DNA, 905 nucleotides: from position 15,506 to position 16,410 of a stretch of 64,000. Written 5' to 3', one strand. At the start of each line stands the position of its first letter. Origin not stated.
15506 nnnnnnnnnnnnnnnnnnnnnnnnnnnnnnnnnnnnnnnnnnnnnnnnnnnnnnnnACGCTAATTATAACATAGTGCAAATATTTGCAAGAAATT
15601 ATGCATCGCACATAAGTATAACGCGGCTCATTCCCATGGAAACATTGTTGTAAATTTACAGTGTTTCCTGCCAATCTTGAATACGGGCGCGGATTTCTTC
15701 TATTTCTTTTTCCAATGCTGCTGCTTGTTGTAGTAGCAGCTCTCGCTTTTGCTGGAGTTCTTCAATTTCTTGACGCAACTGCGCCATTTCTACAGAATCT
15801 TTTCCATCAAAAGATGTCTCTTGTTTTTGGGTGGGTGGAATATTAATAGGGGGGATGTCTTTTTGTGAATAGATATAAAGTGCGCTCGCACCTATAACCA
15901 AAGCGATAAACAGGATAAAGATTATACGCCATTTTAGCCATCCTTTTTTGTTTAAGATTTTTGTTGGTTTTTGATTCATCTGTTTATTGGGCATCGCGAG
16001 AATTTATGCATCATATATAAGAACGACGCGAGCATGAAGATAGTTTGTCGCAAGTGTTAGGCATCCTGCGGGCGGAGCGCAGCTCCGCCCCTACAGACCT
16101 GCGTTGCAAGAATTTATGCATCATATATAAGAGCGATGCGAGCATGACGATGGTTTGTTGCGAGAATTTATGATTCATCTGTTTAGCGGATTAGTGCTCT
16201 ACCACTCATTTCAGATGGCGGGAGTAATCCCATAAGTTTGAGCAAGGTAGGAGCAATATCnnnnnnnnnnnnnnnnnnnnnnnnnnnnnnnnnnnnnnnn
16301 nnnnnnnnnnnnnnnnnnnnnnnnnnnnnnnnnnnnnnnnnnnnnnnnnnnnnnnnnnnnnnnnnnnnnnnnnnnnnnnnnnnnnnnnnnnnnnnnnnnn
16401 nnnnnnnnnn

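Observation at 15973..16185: MITE-like ~185-bp insertion with 14-bp target duplication exactly at the gpmI stop/downstream-gene start junction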

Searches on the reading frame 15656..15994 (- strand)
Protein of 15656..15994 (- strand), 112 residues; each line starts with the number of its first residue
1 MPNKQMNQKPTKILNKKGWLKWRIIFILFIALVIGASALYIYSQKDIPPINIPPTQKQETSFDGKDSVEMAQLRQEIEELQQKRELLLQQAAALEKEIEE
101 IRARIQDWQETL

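Call 9: find_homologous_proteins(query=window:15656-15994:-)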
Query window:15656-15994:- (112 aa): 9 proteins with E <= 0.001 among 259 candidates.
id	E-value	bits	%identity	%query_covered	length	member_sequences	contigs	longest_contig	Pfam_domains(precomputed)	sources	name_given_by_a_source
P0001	2.5e-61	222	100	96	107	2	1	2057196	-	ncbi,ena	-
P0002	2.8e-56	206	93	96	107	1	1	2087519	-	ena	-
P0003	1.2e-53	197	88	100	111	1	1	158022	-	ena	-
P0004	1.7e-49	184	88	96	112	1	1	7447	-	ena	-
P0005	3.8e-49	183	87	96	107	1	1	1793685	-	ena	-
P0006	1.8e-47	178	86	96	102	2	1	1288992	-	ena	-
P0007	2.5e-47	177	83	96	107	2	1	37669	-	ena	-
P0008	1.5e-45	171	81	96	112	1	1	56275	-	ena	-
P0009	8.7e-43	163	81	96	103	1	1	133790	-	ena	-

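Call 12: find_encoding_contigs(protein=P0001, flank=3000, max_places=4)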
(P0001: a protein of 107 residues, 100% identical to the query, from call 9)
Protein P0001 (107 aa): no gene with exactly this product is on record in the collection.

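Call 13: find_encoding_contigs(protein=P0002, flank=3000, max_places=3)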
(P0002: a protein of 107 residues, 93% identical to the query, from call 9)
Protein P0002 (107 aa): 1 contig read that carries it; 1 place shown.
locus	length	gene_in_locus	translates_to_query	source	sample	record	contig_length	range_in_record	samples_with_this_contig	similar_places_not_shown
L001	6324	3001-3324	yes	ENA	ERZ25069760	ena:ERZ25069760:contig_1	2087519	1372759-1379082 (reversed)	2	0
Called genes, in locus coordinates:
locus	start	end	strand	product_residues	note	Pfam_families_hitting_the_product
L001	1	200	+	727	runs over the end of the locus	PF04348:LppC, PF13458:Peripla_BP_6 (weak)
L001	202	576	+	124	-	PF02021:UPF0102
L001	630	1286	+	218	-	PF04972:BON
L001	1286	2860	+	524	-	PF01676:Metalloenzyme, PF06415:iPGM_N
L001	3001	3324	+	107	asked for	-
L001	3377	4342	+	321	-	PF00535:Glycos_transf_2, PF10111:Glyco_tranf_2_2, PF13641:Glyco_tranf_2_3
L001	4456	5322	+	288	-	PF13714:PEP_mutase, PF00463:ICL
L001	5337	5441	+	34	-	-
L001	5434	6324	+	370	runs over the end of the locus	PF00285:Citrate_synt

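Call 14: find_encoding_contigs(protein=P0003, flank=3000, max_places=3)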
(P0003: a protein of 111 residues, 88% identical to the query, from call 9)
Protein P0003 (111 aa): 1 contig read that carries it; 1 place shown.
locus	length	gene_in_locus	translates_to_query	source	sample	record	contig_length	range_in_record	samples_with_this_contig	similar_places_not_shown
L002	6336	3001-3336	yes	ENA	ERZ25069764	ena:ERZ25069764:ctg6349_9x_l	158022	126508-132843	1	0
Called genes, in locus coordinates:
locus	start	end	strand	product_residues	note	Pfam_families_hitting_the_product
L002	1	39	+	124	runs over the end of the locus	PF02021:UPF0102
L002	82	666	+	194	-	PF13580:SIS_2, PF01380:SIS (weak)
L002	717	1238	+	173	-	PF04972:BON (weak)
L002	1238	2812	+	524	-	PF01676:Metalloenzyme, PF06415:iPGM_N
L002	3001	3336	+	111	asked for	-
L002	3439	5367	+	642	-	PF13599:Pentapeptide_4 (faint), PF00805:Pentapeptide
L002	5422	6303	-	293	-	PF02810:SEC-C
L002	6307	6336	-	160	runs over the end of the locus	-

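Call 15: find_encoding_contigs(protein=P0005, flank=3000, max_places=3)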
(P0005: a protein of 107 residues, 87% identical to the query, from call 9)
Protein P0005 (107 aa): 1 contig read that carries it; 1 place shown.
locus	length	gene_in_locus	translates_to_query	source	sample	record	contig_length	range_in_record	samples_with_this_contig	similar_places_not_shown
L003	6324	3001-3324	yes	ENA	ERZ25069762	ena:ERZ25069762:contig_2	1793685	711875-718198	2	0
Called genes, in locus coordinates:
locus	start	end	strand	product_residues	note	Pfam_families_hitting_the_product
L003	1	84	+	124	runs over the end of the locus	PF02021:UPF0102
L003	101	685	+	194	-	PF13580:SIS_2, PF01380:SIS (faint)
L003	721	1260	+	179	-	PF04972:BON (faint)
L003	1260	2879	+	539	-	PF01676:Metalloenzyme, PF06415:iPGM_N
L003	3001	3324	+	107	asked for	-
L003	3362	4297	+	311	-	PF13714:PEP_mutase, PF00463:ICL, PF01469:Pentapeptide_2 (faint)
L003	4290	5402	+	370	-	PF00285:Citrate_synt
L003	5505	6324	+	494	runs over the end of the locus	PF00171:Aldedh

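Call 16: find_encoding_contigs(protein=P0006, flank=3000, max_places=3)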
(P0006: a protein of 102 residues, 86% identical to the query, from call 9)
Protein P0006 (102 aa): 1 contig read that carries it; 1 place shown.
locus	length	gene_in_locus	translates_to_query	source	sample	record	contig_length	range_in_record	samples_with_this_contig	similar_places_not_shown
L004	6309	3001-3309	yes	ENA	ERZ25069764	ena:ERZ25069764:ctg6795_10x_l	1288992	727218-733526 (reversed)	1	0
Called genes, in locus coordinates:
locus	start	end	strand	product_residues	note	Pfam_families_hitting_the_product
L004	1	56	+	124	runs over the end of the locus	PF02021:UPF0102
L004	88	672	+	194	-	PF13580:SIS_2, PF01380:SIS (weak)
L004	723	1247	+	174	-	PF04972:BON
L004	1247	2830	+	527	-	PF01676:Metalloenzyme, PF06415:iPGM_N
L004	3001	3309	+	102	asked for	-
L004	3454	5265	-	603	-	-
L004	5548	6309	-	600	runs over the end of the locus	PF02463:SMC_N (faint), PF13175:AAA_15, PF13304:AAA_21 (faint)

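Call 17: find_encoding_contigs(protein=P0004, flank=3000, max_places=3)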
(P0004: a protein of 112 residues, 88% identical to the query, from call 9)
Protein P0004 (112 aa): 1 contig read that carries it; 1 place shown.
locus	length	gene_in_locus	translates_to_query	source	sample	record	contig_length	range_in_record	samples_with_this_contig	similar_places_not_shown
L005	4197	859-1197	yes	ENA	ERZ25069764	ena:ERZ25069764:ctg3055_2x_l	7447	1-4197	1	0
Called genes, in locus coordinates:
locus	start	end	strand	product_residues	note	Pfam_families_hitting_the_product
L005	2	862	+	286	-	?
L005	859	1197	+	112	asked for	-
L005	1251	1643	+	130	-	PF13641:Glyco_tranf_2_3, PF00535:Glycos_transf_2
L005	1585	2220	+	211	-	-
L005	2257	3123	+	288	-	PF13714:PEP_mutase, PF00463:ICL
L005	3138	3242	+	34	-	-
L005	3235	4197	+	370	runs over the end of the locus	PF00285:Citrate_synt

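Call 18: find_encoding_contigs(protein=P0007, flank=3000, max_places=3)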
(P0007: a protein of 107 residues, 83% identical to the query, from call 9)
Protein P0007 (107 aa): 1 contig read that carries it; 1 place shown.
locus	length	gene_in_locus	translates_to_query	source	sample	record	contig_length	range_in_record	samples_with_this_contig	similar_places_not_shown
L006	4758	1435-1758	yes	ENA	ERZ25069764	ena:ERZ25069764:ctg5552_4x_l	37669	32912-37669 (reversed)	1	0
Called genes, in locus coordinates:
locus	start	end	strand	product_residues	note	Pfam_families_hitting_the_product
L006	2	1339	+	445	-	?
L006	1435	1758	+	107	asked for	-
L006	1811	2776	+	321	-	PF00535:Glycos_transf_2, PF10111:Glyco_tranf_2_2, PF13641:Glyco_tranf_2_3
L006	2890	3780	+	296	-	PF13714:PEP_mutase, PF00463:ICL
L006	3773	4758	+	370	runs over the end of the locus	PF00285:Citrate_synt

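Call 19: find_encoding_contigs(protein=P0008, flank=3000, max_places=3)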
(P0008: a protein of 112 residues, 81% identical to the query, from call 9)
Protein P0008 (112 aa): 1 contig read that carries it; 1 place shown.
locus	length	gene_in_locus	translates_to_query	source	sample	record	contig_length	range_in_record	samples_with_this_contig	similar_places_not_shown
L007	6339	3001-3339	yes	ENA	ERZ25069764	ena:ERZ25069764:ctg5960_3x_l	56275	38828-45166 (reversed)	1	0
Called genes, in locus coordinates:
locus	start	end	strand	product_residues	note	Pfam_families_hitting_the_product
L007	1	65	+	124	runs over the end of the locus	PF02021:UPF0102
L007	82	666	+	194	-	PF13580:SIS_2, PF01380:SIS (faint)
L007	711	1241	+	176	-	PF04972:BON (faint)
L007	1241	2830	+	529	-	PF01676:Metalloenzyme, PF06415:iPGM_N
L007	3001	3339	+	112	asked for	-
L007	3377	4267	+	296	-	PF13714:PEP_mutase, PF00463:ICL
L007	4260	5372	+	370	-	PF00285:Citrate_synt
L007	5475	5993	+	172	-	PF00171:Aldedh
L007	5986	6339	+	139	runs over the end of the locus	PF00171:Aldedh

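Call 20: find_encoding_contigs(protein=P0009, flank=3000, max_places=3)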
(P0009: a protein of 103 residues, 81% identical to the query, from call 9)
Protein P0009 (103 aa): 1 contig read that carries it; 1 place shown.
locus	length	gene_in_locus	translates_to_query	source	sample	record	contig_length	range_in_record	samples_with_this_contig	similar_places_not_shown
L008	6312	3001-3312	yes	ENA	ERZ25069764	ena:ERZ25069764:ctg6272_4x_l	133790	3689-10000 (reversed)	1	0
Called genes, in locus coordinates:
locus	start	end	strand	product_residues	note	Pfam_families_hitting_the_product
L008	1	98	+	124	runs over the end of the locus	PF02021:UPF0102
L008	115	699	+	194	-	PF13580:SIS_2, PF01380:SIS (faint)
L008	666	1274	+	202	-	PF04972:BON (faint)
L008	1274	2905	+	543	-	PF01676:Metalloenzyme, PF06415:iPGM_N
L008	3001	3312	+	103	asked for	-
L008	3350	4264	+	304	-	PF13714:PEP_mutase, PF00463:ICL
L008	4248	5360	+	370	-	PF00285:Citrate_synt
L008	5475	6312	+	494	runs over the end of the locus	PF00171:Aldedh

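Call 35: search_protein_families(library=pfam, proteins=[window:15656-15979:-], max_evalue=0.01)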
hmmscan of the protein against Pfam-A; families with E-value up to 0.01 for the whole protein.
window:15656-15979:- (107 aa): 2 families
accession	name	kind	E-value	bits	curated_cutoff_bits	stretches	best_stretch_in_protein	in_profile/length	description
PF04689.18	S1FA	-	0.0022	18.6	21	1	22-53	19-50/66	DNA binding protein S1FA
PF21773.2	ODAD1_CC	-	0.003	17.1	27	1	66-103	26-63/287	ODAD1 central coiled coil region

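Call 36: search_protein_families(library=ncbifam, proteins=[window:15656-15979:-], max_evalue=0.01)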
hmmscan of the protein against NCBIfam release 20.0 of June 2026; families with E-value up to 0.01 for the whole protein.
window:15656-15979:- (107 aa): 3 families
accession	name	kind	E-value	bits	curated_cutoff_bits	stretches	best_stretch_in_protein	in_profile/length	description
NF047368.1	collar_FlbB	equivalog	0.0024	17.7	110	1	19-105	9-99/193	periplasmic-type flagellar collar protein FlbB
NF047408.1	SA0632_fam_LP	equivalog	0.0061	16.2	70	0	62-105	21-64/68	SA0632 family lipoprotein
NF038291.1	rep_pAB02_ORF2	subfamily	0.0096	16.3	85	0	51-101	55-105/172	plasmid replication DNA-binding protein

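Call 38: list_cluster_members(proteins=[P0130, P0001])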
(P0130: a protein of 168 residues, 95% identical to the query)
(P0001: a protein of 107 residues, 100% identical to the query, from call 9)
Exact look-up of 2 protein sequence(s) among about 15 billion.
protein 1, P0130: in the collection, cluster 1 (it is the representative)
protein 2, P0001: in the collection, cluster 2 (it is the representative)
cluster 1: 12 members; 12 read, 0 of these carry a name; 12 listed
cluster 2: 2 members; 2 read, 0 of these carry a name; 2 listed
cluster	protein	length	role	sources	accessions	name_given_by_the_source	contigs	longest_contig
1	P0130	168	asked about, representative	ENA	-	-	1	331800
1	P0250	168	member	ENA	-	-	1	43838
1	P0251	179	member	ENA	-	-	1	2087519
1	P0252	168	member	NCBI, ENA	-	-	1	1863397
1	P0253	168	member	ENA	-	-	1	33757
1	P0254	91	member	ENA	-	-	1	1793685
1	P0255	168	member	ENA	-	-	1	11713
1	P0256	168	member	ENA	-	-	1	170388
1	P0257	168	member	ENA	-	-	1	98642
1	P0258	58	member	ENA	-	-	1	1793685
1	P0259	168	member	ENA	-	-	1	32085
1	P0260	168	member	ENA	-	-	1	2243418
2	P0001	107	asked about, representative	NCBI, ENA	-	-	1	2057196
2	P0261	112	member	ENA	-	-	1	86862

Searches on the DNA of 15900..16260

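Call 63: search_rna_families(source=window, start=15900, end=16260, threshold=evalue, max_evalue=1)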
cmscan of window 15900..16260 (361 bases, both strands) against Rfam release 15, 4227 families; matches with E-value up to 1: 0.
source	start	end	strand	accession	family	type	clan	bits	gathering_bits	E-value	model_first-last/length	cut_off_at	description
